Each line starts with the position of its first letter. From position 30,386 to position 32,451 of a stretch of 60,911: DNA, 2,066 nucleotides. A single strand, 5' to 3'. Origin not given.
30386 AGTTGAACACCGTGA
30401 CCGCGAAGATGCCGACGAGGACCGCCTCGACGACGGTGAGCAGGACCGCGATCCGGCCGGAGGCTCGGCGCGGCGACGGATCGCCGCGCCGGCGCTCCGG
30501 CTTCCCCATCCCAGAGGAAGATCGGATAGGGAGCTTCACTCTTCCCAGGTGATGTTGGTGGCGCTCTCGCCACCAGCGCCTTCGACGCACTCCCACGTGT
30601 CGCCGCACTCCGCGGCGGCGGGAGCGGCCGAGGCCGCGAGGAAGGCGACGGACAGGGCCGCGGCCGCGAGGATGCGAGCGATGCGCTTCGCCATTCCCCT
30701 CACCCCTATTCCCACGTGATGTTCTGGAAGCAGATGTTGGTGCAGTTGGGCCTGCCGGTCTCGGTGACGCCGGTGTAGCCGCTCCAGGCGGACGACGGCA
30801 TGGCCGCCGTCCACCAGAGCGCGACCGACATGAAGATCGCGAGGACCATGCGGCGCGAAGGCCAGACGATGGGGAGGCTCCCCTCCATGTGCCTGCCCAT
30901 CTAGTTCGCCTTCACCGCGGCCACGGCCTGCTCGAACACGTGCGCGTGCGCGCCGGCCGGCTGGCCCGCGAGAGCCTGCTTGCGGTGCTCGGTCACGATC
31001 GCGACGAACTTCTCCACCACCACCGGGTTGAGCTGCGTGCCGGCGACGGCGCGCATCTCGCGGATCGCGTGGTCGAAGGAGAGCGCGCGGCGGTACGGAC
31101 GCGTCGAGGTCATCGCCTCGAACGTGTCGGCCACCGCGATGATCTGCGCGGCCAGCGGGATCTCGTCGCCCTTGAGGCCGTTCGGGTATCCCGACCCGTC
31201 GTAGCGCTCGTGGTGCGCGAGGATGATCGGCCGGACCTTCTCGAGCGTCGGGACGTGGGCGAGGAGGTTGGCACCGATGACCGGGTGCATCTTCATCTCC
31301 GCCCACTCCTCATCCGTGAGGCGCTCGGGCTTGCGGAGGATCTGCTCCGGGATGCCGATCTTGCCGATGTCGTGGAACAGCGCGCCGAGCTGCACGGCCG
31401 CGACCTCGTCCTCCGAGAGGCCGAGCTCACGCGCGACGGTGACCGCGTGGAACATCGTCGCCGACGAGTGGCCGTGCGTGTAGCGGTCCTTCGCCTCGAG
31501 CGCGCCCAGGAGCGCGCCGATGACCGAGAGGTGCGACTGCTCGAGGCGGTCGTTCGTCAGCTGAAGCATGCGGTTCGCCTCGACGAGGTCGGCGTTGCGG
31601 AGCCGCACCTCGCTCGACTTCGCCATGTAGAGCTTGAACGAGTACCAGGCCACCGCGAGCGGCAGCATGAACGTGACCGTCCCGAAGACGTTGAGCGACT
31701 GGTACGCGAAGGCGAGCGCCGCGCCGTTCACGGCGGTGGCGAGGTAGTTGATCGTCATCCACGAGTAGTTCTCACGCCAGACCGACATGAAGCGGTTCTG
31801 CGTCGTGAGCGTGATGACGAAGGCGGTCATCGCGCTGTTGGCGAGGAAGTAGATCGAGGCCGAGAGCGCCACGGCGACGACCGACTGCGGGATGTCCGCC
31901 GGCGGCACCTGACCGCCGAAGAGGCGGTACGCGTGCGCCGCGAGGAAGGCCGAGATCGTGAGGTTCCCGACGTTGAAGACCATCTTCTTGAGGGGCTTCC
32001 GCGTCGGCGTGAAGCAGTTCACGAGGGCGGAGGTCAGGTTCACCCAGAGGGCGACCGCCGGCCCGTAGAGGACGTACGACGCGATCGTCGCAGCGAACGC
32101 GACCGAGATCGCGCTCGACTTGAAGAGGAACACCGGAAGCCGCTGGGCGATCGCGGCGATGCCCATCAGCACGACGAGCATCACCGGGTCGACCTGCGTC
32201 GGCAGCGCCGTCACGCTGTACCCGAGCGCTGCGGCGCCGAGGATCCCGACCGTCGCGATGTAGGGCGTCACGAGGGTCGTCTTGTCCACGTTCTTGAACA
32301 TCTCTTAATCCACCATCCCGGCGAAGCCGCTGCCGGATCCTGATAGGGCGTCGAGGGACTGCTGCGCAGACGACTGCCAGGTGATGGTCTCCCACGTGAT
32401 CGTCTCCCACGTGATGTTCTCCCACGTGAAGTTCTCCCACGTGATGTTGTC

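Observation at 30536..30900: Two tandem small ORFs with signal peptides, a Cys pair each and acidic Trp-containing C-termini: candidate secreted signal or precursor peptides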

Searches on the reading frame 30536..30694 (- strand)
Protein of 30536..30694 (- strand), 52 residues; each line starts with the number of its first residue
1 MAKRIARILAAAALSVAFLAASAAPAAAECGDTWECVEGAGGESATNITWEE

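Call 3: search_protein_families(library=pfam, proteins=[window:30536-30694:-], max_evalue=0.01)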
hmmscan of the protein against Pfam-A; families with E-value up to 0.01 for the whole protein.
window:30536-30694:- (52 aa): 0 families

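Call 4: search_protein_families(library=ncbifam, proteins=[window:30536-30694:-], max_evalue=0.01)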
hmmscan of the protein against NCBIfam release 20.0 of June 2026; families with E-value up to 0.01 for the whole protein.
window:30536-30694:- (52 aa): 0 families

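Call 38: find_homologous_proteins(query=window:30539-30694:-, max_evalue=10)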
Query seq(52 aa) (52 aa): 1 proteins with E <= 10 among 2 candidates.
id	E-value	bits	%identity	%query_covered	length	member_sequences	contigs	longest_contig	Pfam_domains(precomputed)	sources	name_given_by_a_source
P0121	6.7e-24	99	100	100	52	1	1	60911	-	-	-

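Call 68: find_encoding_contigs(protein=P0121, flank=6000, max_places=4)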
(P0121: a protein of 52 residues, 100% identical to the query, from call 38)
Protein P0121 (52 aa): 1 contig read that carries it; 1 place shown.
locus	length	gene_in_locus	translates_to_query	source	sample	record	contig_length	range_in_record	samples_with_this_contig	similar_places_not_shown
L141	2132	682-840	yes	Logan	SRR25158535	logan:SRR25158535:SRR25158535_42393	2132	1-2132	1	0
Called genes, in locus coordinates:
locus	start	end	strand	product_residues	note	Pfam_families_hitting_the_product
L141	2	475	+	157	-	?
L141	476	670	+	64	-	-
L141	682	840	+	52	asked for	-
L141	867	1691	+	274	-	PF00990:GGDEF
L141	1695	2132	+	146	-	?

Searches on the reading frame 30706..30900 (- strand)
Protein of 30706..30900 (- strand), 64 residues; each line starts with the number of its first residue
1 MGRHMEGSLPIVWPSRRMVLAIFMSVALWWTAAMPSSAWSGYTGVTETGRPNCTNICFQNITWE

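Call 3: search_protein_families(library=pfam, proteins=[window:30706-30900:-], max_evalue=0.01)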
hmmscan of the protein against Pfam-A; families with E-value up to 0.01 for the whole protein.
window:30706-30900:- (64 aa): 0 families

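Call 4: search_protein_families(library=ncbifam, proteins=[window:30706-30900:-], max_evalue=0.01)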
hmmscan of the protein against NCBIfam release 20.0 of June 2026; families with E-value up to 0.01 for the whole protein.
window:30706-30900:- (64 aa): 0 families

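Call 60: find_homologous_proteins(query=A3, max_evalue=1)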
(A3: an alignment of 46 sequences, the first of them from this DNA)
Query A3 (46 sequences) (64 aa, profile of the alignment): 343 proteins with E <= 1 among 8000 candidates; the best 120 are listed.
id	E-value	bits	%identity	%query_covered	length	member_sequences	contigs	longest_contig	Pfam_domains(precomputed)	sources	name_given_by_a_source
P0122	6.8e-19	86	-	-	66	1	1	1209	-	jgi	-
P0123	3.7e-18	83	-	-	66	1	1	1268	-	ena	-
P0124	6.0e-18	82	-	-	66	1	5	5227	-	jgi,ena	jgi:hypothetical protein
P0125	6.3e-18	82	-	-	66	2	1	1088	-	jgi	jgi:hypothetical protein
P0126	9.1e-18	82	-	-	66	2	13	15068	-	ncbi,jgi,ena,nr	ncbi:MAG TPA: hypothetical protein VJ260_11185 [Vicinamibacterales bacterium]|jgi:hypothetical prote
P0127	1.1e-17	82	-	-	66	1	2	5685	-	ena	-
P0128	1.6e-17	81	-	-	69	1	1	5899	-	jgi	jgi:hypothetical protein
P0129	1.7e-17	81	-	-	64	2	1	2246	-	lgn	-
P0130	1.8e-17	81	-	-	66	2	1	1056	-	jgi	-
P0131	2.3e-17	81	-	-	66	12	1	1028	-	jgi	jgi:hypothetical protein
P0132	2.3e-17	81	-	-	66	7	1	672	-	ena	-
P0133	4.1e-17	80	-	-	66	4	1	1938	-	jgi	jgi:hypothetical protein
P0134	4.3e-17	80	-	-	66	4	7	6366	-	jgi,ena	-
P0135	5.8e-17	79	-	-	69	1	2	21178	-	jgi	jgi:hypothetical protein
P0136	6.1e-17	79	-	-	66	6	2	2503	-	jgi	jgi:hypothetical protein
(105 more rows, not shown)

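Call 76: search_protein_representatives(alignment_id=A4)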
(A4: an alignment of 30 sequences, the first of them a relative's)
Query: 30 sequences, 61 profile positions. Proteins with E-value up to 0.001 (for the whole library): 68; up to 1e-10: 11; up to 1e-30: 0. The best 68 are listed.
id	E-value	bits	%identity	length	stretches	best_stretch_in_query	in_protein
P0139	5.9e-25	103.4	-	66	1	1-61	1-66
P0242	9.4e-21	90.0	-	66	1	2-61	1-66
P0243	6.9e-18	80.8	-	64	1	1-61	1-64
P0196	2.5e-16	75.8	-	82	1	1-60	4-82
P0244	8.7e-15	70.9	-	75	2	1-60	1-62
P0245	6.2e-14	68.1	-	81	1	1-60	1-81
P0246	2.7e-13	66.1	-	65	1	1-61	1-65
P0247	1.0e-12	64.3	-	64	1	1-61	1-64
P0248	1.6e-11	60.4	-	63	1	1-60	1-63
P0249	6.1e-11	58.5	-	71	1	3-61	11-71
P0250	7.6e-11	58.2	-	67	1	2-60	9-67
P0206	1.2e-10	57.6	-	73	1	1-60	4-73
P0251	1.5e-10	57.3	-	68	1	3-60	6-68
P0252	3.6e-10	56.1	-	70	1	3-60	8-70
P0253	7.9e-10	55.0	-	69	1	3-60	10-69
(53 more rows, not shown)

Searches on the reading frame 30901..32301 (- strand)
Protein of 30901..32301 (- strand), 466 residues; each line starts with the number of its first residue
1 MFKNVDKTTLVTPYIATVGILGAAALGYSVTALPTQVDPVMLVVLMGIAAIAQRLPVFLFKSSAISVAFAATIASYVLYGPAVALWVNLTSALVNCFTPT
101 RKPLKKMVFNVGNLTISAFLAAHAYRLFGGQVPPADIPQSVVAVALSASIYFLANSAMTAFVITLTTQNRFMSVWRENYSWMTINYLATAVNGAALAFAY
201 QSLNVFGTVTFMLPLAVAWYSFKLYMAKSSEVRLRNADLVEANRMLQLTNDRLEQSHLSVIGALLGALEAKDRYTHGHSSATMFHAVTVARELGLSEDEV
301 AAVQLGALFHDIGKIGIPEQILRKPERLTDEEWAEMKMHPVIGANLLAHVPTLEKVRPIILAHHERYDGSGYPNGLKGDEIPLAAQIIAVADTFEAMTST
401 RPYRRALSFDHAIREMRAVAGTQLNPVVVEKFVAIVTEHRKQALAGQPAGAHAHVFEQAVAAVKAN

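Call 3: search_protein_families(library=pfam, proteins=[window:30901-32301:-], max_evalue=0.01)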
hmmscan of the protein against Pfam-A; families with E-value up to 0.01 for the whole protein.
window:30901-32301:- (466 aa): 3 families
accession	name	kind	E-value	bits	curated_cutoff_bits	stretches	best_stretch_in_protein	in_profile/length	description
PF13487.12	HD_5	-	2.3e-39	135.3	27.2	1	268-426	7-168/170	HD domain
PF01966.28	HD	-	3.5e-22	79.3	22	1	277-397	3-116/116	HD domain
PF20972.2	MASE9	-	1.8e-10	41.5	24.3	1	73-207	54-185/203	MASE9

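Call 4: search_protein_families(library=ncbifam, proteins=[window:30901-32301:-], max_evalue=0.01)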
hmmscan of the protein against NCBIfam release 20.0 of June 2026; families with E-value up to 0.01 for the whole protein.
window:30901-32301:- (466 aa): 3 families
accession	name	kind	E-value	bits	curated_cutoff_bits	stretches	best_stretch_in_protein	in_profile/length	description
NF053512.1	nitric_RR_NosR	exception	9.9e-46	156.6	400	1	230-444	147-362/422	response regulator c-di-GMP phosphodiesterase, NosR family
TIGR00277.1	HDIG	domain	2.9e-08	33.5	27.6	1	277-365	7-83/84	HDIG domain-containing metalloprotein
TIGR02621.3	cas3_GSU0051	exception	0.0007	18.5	400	1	277-314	673-710/854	type I-G CRISPR-associated helicase/endonuclease Cas3g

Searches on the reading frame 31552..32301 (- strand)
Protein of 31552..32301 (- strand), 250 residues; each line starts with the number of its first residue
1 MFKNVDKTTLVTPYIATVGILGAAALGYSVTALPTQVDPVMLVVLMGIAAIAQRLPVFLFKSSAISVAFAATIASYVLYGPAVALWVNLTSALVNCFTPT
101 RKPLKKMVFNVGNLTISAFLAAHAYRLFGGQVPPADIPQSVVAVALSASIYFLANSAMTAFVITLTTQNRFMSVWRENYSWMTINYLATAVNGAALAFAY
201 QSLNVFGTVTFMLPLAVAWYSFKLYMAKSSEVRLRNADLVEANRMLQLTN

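Call 26: find_related_loci(query=A1, collection=metagenome_contigs, flank=6000)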
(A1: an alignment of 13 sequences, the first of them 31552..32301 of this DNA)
Query A1 (250 aa) in metagenome_contigs; peptide patterns used: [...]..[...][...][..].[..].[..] (x = any residue, [..] = any of these).
252 stretches matched a pattern; 155 encode a relative of the query (tblastn E <= 1e-3); the best 80 are kept; 80 distinct loci.
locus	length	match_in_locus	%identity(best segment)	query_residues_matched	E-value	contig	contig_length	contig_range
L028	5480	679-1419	81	3-250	1e-130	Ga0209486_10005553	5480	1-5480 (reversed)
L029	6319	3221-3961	79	3-250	8e-128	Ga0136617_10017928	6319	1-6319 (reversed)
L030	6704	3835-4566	80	6-250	2e-126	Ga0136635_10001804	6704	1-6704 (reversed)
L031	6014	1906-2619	64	14-250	4e-93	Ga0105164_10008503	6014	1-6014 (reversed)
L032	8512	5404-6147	56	4-250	8e-84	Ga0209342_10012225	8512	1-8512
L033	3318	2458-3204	54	3-250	1e-81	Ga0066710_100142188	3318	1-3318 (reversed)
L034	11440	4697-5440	54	4-250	2e-80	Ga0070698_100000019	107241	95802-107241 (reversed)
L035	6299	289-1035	53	3-250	2e-80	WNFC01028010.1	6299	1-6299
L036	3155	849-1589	57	5-250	6e-81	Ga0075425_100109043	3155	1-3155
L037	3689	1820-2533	55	14-250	1e-80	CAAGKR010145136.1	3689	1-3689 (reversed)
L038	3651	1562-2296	57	7-250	9e-80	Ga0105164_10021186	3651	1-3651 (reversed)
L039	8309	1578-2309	53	7-250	4e-78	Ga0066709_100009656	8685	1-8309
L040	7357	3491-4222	53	7-250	1e-77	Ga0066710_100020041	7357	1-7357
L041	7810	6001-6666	56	29-250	1e-77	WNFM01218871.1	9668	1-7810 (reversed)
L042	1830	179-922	55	4-250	2e-80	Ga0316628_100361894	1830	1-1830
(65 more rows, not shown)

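Call 49: find_related_loci(query=A1, collection=genome_contigs, flank=5000)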
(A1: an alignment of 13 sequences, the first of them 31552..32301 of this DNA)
Query A1 (250 aa) in genome_contigs; peptide patterns used: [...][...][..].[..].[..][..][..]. (x = any residue, [..] = any of these).
42 stretches matched a pattern; 36 encode a relative of the query (tblastn E <= 1e-3); 36 distinct loci.
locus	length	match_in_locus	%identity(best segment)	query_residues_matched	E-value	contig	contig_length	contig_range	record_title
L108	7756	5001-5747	80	1-250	7e-132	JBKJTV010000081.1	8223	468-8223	MAG: Candidatus Limnocylindria bacterium isolate ant_bin.637 S1Ck117_5774069_flag_1_multi_13.0000_len_8223, whole genome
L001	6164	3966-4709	78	2-250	3e-127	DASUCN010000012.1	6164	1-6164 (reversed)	MAG TPA_asm: Gaiellaceae bacterium isolate SMAG_U1297 k141_1620562, whole genome shotgun sequence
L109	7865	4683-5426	56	4-250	8e-84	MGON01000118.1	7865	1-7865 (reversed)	MAG: Chloroflexi bacterium RIFCSPLOWO2_02_FULL_71_16 rifcsplowo2_02_scaffold_62203, whole genome shotgun sequence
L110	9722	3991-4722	53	7-250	8e-81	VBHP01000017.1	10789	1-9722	MAG: Chloroflexi bacterium isolate CF_107 14_1009_16_30cm_scaffold_14344, whole genome shotgun sequence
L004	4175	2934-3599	60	29-250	6e-80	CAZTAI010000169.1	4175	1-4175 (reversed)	MAG TPA_asm: uncultured Chloroflexota bacterium isolate SRP136066_co1_191 genome assembly, contig: NODE_40534_length_417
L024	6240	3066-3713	64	35-250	3e-79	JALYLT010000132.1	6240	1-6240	MAG: Chloroflexota bacterium isolate AFD bin46 SD1484_NODE_2133_length_6240_cov_3.476198, whole genome shotgun sequence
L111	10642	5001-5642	57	37-250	1e-72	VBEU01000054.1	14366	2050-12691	MAG: Chloroflexi bacterium isolate CF_34 14_1009_02_40cm_scaffold_2858, whole genome shotgun sequence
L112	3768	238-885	61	35-250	4e-72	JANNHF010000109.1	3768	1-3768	MAG: Chloroflexota bacterium isolate SOY_6_C_metabat_309 SOY_6_C_k141_2070996, whole genome shotgun sequence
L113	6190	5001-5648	62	35-250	3e-72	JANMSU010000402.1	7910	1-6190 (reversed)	MAG: Chloroflexota bacterium isolate SOY_29_metabat_353 SOY_29_k141_1045749, whole genome shotgun sequence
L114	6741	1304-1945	56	37-250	9e-72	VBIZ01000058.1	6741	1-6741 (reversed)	MAG: Chloroflexi bacterium isolate CF_143 14_0927_12_20cm_scaffold_9604, whole genome shotgun sequence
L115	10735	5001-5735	51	7-250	4e-71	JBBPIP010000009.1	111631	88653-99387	MAG: Chloroflexota bacterium isolate BPF1-44-46_bin_3 NODE_24_length_111631_cov_22.615545, whole genome shotgun sequence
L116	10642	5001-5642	56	37-250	8e-71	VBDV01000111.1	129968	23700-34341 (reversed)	MAG: Chloroflexi bacterium isolate CF_9 14_0927_09_40cm_scaffold_51, whole genome shotgun sequence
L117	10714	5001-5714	54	14-250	2e-70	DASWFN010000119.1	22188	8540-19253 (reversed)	MAG TPA_asm: Candidatus Limnocylindria bacterium isolate SMAG_U2790 k141_3745411, whole genome shotgun sequence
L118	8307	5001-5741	58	5-250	5e-70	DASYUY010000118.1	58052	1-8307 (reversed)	MAG TPA_asm: Candidatus Limnocylindria bacterium isolate SMAG_U4607 k141_1338964, whole genome shotgun sequence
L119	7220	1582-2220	56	34-247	6e-70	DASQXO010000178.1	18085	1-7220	MAG TPA_asm: Candidatus Dormiibacterota bacterium isolate SMAG_U11041 k141_559864, whole genome shotgun sequence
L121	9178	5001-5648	63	35-250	7e-69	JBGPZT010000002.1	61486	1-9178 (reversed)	MAG: Candidatus Limnocylindria bacterium isolate OBJ1_062018_070_19 k141_224245_length_61486_cov_15.3941, whole genome s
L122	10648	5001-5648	52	34-250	9e-69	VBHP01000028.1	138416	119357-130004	MAG: Chloroflexi bacterium isolate CF_107 14_1009_16_30cm_scaffold_192, whole genome shotgun sequence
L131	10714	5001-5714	56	14-250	1e-61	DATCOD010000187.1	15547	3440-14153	MAG TPA_asm: Candidatus Limnocylindria bacterium isolate SMAG_U7192 k141_220413, whole genome shotgun sequence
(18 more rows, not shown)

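Call 72: search_protein_families(library=pfam, proteins=[L121:360-1430:+, L121:1475-2092:+, L121:2105-3115:+, L121:6690-7568:-, L131:602-1330:+, L131:2301-3089:+, L131:6509-7663:+, L131:7671-9146:-, L122:2993-4582:-, L122:7191-8993:+], max_evalue=0.001)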
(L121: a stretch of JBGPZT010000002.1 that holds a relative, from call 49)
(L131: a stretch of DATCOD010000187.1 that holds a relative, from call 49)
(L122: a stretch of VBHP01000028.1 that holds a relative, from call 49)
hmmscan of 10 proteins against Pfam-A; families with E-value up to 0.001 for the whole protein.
L121:360-1430:+ (356 aa): 3 families
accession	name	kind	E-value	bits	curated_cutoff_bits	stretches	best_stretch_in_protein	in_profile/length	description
PF12698.13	ABC2_membrane_3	-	1.3e-35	123.5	31.6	1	24-347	4-345/347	ABC-2 family transporter protein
PF01061.29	ABC2_membrane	-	2.7e-32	112.5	26.9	1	159-318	47-210/211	ABC-2 type transporter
PF12679.13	ABC2_membrane_2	-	5.5e-15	55.8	27.2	1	18-277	9-191/283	ABC-2 family transporter protein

L121:1475-2092:+ (205 aa): 1 family
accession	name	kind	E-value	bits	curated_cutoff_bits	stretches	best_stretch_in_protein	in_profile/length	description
PF01865.21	PhoU_div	-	1.5e-27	96.8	24.4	1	14-203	15-214/214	Protein of unknown function DUF47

L121:2105-3115:+ (336 aa): 1 family
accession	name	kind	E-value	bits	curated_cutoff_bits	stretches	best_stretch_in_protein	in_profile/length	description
PF01384.25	PHO4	-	1.4e-92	310.8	33.7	1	22-322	1-350/350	Phosphate transporter family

L121:6690-7568:- (292 aa): 4 families
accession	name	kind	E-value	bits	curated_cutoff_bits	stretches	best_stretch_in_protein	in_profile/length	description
PF13344.12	Hydrolase_6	-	1.6e-27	95.9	27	1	5-104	2-100/101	Haloacid dehalogenase-like hydrolase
PF13242.12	Hydrolase_like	-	1e-17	64.2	22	1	210-283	2-75/75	HAD-hyrolase-like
PF00702.32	Hydrolase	-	6.3e-15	56.5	26.4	2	146-248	89-191/191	haloacid dehalogenase-like hydrolase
PF13419.12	HAD_2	-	4.7e-08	33.8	23.8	0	199-251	122-175/178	Haloacid dehalogenase-like hydrolase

L131:602-1330:+ (242 aa): 4 families
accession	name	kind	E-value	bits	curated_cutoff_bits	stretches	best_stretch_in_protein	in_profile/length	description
PF00977.27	His_biosynth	-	2.6e-69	233.6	23.6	1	3-231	2-228/228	Histidine biosynthesis protein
PF01207.24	Dus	-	2.6e-05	23.9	20.4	1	33-113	141-224/311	Dihydrouridine synthase (Dus)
PF01884.23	PcrB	-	0.00039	20.4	23.9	0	57-110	162-215/226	PcrB family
PF00478.31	IMPDH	-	0.00084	18.9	25.6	0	26-104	99-174/345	IMP dehydrogenase / GMP reductase domain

L131:2301-3089:+ (262 aa): 3 families
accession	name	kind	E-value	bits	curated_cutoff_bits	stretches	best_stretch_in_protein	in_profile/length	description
PF01061.29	ABC2_membrane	-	1.6e-26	93.6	26.9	1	10-219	3-211/211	ABC-2 type transporter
PF12698.13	ABC2_membrane_3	-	7.1e-17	61.9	31.6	1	58-255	162-342/347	ABC-2 family transporter protein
PF12679.13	ABC2_membrane_2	-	3.3e-05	23.7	27.2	0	12-259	2-282/283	ABC-2 family transporter protein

L131:6509-7663:+ (384 aa): 2 families
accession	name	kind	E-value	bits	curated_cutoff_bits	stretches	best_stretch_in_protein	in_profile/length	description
PF02518.31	HATPase_c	-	1.2e-22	80.9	26.4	1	254-365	2-110/111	Histidine kinase-, DNA gyrase B-, and HSP90-like ATPase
PF13493.11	DUF4118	-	0.00078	19.6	28.4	0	46-141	6-103/107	Domain of unknown function (DUF4118)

L131:7671-9146:- (491 aa): 2 families
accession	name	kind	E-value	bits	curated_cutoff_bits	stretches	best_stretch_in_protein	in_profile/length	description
PF00749.27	tRNA-synt_1c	-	3e-96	322.5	23.4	1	17-332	2-313/314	tRNA synthetases class I (E and Q), catalytic domain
PF19269.4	Anticodon_2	-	8.1e-26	91.5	23.6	1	350-486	5-140/141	Anticodon binding domain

L122:2993-4582:- (529 aa): 2 families
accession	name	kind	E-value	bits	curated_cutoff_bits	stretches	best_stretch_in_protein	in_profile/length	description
PF00174.25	Oxidored_molyb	-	4.8e-45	153.6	24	1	256-403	5-169/169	Oxidoreductase molybdopterin binding domain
PF03404.22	Mo-co_dimer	-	1.1e-05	25.9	22.7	1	428-498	23-109/138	Mo-co oxidoreductase dimerisation domain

L122:7191-8993:+ (600 aa): 6 families
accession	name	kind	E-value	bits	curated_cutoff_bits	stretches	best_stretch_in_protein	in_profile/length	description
PF02518.31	HATPase_c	-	8.3e-25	87.8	26.4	1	484-592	2-110/111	Histidine kinase-, DNA gyrase B-, and HSP90-like ATPase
PF13185.12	GAF_2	-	6.7e-17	62.4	28.6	1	216-354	2-136/136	GAF domain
PF00512.31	HisKA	-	8.9e-17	61.4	26.9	1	374-435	1-64/66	His Kinase A (phospho-acceptor) domain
PF01590.32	GAF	-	1.8e-13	51.6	22.4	1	217-353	1-133/133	GAF domain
PF13492.12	GAF_3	-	5.1e-12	46.7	27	1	217-355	1-129/129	GAF domain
PF13581.12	HATPase_c_2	-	0.00032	21.1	27.4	1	484-567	30-109/127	Histidine kinase-like ATPase domain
